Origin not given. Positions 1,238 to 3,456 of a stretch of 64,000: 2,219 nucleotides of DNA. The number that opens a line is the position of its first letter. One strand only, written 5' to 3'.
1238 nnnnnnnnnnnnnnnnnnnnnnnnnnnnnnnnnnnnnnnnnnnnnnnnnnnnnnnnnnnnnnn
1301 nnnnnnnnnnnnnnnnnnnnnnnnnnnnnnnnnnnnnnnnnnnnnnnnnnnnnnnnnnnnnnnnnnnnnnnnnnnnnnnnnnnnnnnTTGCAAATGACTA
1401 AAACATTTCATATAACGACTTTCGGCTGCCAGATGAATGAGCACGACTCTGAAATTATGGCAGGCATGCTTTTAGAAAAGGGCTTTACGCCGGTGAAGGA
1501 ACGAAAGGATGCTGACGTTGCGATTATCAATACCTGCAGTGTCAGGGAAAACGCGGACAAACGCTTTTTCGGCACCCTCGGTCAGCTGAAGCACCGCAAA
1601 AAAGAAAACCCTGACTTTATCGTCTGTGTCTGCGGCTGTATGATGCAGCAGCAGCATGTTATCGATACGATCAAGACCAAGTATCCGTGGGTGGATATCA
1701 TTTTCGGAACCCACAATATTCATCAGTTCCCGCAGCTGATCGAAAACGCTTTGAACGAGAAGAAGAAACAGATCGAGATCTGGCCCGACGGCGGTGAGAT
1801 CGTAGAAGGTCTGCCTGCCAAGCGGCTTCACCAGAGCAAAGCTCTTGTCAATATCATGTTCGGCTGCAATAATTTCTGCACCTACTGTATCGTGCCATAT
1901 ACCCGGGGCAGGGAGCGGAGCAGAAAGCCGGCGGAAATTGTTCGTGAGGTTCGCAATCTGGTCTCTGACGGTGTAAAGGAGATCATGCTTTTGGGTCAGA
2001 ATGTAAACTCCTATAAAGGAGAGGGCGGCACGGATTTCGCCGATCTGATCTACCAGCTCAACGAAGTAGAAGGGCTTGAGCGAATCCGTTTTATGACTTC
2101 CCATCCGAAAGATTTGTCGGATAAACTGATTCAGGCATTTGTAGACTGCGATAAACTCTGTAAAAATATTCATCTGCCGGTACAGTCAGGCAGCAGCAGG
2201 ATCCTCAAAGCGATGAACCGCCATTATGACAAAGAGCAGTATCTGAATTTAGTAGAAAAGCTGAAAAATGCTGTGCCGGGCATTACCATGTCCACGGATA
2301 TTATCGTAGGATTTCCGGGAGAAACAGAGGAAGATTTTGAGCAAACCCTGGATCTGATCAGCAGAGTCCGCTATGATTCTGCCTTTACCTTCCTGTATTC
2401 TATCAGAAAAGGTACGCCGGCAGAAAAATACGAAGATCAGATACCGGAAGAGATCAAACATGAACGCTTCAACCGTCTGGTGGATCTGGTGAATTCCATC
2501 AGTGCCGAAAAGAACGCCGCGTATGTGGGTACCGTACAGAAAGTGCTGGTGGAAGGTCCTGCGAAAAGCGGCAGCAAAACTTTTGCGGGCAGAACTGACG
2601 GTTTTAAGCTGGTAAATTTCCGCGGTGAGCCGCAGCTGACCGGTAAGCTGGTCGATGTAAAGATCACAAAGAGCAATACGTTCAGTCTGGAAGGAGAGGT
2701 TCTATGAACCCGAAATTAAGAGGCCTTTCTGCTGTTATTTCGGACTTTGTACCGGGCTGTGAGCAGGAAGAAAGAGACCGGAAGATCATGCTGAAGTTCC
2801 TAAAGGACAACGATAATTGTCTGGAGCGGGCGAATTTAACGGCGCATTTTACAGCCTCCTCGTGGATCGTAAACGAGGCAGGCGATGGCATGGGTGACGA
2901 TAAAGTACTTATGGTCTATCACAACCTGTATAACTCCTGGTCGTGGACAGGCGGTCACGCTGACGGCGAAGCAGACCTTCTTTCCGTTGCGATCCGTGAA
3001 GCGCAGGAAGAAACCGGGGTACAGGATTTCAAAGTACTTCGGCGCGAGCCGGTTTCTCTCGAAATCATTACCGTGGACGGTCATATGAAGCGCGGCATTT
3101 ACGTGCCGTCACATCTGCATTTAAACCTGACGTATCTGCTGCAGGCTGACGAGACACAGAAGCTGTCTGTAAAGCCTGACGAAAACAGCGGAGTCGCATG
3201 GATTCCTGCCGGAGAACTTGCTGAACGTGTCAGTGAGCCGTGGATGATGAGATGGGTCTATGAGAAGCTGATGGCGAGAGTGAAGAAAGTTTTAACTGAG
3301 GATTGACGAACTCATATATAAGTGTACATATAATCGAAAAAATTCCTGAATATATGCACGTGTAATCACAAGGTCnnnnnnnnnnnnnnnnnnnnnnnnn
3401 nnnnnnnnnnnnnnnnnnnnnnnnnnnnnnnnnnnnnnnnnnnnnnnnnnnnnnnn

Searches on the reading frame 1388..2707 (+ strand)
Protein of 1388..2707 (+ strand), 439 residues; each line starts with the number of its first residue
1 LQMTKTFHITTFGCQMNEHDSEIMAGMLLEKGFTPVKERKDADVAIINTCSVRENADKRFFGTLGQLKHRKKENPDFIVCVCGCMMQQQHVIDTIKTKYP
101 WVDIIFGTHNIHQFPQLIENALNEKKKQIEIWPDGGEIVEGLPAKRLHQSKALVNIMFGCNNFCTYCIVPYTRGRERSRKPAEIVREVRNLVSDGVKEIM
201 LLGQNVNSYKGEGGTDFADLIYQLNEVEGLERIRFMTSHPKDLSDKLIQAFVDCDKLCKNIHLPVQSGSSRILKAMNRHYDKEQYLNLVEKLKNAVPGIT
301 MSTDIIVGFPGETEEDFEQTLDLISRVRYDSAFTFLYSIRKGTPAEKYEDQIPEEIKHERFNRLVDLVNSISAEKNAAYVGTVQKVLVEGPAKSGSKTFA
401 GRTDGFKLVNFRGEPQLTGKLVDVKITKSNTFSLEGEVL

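Call 4: search_protein_families(library=pfam, proteins=[window:1388-2707:+])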
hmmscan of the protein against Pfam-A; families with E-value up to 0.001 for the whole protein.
window:1388-2707:+ (439 aa): 4 families
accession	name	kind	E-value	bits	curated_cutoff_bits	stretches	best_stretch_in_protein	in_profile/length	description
PF04055.27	Radical_SAM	-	1.2e-33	117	29.5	1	154-324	1-166/166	Radical SAM superfamily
PF00919.26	UPF0004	-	4e-31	107.4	27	1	7-107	2-98/98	Uncharacterized protein family UPF0004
PF01938.26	TRAM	-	5.9e-13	48.9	21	1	378-439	2-61/61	TRAM domain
PF18693.7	TRAM_2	-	0.0005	20.6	27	0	380-438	1-62/63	TRAM domain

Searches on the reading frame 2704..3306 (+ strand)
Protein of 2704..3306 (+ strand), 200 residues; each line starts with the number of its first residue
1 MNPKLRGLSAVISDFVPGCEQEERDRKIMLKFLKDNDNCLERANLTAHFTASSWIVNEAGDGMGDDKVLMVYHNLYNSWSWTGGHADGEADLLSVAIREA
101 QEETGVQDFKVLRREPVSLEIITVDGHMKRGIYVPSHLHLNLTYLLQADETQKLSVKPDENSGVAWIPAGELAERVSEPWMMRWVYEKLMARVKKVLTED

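Call 4: search_protein_families(library=pfam, proteins=[window:2704-3306:+])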
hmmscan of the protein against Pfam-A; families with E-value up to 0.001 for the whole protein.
window:2704-3306:+ (200 aa): 1 family
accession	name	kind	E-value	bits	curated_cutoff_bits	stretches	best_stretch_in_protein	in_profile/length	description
PF00293.34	NUDIX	-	8.7e-10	39.2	21.1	1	66-178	15-119/134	NUDIX domain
